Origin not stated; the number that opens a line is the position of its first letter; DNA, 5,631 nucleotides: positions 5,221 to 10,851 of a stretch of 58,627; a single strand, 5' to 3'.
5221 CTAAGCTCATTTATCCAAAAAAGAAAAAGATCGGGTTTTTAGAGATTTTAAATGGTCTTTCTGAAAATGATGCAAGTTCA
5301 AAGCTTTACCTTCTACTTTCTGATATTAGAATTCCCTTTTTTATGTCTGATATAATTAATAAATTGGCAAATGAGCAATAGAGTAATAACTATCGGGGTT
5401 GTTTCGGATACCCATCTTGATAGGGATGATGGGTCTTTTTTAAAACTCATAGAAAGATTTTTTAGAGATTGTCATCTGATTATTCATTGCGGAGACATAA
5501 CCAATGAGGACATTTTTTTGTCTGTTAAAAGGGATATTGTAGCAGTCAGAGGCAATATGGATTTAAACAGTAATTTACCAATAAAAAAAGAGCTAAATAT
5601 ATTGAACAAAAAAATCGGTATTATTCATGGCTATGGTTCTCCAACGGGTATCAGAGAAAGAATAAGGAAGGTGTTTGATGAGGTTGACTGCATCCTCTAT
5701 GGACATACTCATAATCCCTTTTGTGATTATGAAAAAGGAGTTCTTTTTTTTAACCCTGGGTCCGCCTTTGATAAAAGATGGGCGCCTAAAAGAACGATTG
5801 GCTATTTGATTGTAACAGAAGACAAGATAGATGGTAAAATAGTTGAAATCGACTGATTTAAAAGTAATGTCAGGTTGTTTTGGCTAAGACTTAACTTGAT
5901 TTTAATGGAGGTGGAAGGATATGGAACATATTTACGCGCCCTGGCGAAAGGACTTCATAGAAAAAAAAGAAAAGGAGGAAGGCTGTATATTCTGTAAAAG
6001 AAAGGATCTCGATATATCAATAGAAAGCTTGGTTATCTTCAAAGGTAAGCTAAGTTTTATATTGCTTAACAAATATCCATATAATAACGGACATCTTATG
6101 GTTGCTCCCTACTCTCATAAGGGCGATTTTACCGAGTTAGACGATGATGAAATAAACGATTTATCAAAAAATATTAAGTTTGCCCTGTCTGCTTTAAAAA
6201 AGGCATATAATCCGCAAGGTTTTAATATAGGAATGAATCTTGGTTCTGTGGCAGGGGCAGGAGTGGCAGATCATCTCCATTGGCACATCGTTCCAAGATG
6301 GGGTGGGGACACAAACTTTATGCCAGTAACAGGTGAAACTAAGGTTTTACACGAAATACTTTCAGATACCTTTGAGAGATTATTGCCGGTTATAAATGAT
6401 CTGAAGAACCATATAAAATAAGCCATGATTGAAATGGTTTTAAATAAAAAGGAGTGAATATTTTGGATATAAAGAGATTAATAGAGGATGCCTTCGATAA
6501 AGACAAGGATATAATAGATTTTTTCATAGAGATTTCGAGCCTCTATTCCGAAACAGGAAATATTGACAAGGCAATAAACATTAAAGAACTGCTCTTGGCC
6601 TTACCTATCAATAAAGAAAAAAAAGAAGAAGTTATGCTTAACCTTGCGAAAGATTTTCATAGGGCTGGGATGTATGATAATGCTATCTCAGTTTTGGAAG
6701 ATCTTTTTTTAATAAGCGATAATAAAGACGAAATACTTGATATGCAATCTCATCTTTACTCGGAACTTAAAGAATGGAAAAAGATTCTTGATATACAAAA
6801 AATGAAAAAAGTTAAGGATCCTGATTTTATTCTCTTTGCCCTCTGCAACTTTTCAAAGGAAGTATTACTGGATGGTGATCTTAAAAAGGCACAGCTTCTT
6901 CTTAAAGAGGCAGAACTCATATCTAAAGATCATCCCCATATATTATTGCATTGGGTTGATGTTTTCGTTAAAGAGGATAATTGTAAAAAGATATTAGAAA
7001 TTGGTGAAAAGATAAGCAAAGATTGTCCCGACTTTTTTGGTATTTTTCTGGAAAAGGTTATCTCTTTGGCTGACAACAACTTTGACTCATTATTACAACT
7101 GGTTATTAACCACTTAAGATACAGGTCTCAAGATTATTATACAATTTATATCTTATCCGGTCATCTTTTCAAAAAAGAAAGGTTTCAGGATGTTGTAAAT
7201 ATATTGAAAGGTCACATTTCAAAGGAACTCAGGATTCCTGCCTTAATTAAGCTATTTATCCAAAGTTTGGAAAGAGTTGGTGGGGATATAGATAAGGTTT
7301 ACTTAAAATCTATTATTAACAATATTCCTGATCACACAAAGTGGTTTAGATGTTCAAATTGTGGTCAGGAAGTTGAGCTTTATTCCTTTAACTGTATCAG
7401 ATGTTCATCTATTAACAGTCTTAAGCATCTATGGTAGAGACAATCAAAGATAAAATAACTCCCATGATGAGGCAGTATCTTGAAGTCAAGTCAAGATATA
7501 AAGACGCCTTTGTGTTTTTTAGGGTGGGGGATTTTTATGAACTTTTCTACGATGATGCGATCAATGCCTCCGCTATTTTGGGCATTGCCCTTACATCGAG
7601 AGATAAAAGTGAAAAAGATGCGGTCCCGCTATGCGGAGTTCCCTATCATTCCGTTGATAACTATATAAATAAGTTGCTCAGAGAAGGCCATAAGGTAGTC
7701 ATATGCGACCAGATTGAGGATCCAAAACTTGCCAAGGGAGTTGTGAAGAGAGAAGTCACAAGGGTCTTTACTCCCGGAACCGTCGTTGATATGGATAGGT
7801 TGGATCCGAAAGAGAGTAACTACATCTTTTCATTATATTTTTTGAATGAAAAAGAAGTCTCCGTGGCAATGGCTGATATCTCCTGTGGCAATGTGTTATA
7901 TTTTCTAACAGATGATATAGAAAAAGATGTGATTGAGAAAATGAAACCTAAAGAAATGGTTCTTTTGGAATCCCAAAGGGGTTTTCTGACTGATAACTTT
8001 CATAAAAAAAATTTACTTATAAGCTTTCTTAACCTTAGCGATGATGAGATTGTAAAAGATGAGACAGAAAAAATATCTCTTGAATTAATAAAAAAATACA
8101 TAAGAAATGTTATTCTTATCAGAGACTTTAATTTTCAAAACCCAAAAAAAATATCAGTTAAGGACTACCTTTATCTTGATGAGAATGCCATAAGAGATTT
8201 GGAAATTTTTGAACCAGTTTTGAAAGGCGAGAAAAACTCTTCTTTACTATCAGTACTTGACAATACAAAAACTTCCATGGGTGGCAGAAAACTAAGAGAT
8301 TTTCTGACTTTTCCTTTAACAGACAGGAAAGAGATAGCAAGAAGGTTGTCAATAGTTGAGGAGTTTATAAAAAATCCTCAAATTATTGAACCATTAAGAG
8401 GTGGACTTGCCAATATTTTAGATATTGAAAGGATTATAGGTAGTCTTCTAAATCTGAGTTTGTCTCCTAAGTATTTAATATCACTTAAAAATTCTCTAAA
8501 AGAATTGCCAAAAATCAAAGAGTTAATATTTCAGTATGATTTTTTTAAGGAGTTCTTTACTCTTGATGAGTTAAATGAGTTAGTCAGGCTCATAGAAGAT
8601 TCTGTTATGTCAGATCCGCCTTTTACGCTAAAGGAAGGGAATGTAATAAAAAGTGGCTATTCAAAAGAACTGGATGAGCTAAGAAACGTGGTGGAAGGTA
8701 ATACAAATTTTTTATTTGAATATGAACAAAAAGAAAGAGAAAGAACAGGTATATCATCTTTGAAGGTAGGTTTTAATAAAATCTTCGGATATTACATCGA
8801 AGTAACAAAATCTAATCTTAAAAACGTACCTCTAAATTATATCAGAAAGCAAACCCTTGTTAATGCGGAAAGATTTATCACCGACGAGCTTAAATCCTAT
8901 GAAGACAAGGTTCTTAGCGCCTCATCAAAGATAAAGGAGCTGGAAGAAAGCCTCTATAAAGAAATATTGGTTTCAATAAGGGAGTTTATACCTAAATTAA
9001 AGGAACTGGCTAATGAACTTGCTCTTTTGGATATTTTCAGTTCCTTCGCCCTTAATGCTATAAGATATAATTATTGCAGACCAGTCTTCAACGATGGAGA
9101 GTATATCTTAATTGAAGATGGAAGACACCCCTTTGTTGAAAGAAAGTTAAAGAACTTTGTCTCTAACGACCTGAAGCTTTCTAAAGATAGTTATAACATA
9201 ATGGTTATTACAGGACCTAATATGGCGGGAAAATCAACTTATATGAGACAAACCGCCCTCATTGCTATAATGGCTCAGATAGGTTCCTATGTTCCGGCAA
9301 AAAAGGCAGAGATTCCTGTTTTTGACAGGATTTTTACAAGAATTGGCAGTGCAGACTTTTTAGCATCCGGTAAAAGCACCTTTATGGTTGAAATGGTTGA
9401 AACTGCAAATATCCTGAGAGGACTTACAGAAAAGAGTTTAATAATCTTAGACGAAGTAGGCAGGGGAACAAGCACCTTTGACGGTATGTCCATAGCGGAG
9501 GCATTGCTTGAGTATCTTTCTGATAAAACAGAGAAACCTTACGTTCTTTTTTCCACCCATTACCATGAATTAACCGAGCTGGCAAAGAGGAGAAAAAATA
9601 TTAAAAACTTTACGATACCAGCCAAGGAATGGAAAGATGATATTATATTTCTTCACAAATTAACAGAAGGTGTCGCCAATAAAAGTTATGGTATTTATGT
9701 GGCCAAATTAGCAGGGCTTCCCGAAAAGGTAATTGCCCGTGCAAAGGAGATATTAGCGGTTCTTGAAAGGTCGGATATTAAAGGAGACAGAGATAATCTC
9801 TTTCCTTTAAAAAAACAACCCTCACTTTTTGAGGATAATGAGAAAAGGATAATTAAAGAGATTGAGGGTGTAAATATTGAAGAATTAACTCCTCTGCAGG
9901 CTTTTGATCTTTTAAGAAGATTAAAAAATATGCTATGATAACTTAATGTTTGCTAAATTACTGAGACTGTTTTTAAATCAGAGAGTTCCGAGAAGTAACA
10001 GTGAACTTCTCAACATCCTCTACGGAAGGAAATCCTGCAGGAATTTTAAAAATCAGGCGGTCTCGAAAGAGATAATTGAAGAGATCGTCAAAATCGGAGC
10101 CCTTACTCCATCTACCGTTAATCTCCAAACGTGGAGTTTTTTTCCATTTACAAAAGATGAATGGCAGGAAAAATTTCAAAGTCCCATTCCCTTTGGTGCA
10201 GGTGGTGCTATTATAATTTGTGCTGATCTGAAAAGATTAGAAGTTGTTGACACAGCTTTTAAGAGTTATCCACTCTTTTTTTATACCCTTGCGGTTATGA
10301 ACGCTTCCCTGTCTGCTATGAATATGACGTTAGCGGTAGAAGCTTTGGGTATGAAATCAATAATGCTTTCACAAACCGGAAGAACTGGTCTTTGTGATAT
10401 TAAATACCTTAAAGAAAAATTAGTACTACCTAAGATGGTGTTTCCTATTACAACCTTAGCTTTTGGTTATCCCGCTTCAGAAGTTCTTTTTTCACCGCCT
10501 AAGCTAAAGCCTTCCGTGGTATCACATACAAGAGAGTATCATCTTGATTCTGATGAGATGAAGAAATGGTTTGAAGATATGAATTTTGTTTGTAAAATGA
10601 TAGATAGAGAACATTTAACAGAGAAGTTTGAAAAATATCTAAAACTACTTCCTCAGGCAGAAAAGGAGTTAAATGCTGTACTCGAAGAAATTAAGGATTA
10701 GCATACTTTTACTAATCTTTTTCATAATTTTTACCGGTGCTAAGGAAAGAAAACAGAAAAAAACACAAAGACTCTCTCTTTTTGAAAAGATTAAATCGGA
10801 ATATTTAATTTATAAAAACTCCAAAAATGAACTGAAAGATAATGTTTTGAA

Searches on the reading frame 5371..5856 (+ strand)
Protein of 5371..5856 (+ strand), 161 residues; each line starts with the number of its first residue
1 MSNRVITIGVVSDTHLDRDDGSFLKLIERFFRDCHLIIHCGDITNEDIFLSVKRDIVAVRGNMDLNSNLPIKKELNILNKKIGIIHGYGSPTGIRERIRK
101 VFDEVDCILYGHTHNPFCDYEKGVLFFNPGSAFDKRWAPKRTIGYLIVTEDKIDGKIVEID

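Call 76: search_protein_families(library=pfam, proteins=[window:5371-5856:+], max_evalue=0.00001)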
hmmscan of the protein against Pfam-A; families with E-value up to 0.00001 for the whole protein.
window:5371-5856:+ (161 aa): 2 families
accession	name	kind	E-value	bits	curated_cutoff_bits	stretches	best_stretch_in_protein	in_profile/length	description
PF12850.12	Metallophos_2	-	2.3e-30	106.1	27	1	7-148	2-151/154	Calcineurin-like phosphoesterase superfamily domain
PF00149.33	Metallophos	-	1.2e-06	29.5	21.5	0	7-66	2-73/191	Calcineurin-like phosphoesterase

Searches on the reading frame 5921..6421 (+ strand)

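Call 76: search_protein_families(library=pfam, proteins=[window:5921-6421:+], max_evalue=0.00001)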
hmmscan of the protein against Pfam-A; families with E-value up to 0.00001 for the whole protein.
window:5921-6421:+ (166 aa): 1 family
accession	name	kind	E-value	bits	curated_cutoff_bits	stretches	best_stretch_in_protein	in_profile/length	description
PF01230.28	HIT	-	7e-14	52.7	21.5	1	34-126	4-95/98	HIT domain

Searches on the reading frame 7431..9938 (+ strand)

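Call 25: search_protein_families(library=pfam, proteins=[window:7431-9938:+], max_evalue=0.001)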
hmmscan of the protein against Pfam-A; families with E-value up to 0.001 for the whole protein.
window:7431-9938:+ (835 aa): 4 families
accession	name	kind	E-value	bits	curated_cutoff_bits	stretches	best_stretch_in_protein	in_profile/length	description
PF00488.27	MutS_V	-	2.6e-84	282.3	30.2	1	591-778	1-187/188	MutS domain V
PF01624.25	MutS_I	-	6.3e-44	149.2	20.6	1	10-120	1-111/113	MutS domain I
PF05192.23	MutS_III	-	1.8e-41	143.1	34.1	1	252-540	1-194/194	MutS domain III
PF05190.23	MutS_IV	-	1.4e-30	105.8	22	1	409-498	1-90/92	MutS family domain IV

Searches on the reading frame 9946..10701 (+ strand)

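Call 76: search_protein_families(library=pfam, proteins=[window:9946-10701:+], max_evalue=0.00001)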
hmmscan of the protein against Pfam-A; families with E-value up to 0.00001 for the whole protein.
window:9946-10701:+ (251 aa): 1 family
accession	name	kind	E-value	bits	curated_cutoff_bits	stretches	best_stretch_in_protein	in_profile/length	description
PF00881.29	Nitroreductase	-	3e-15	57.3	23.5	1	27-73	3-49/167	Nitroreductase family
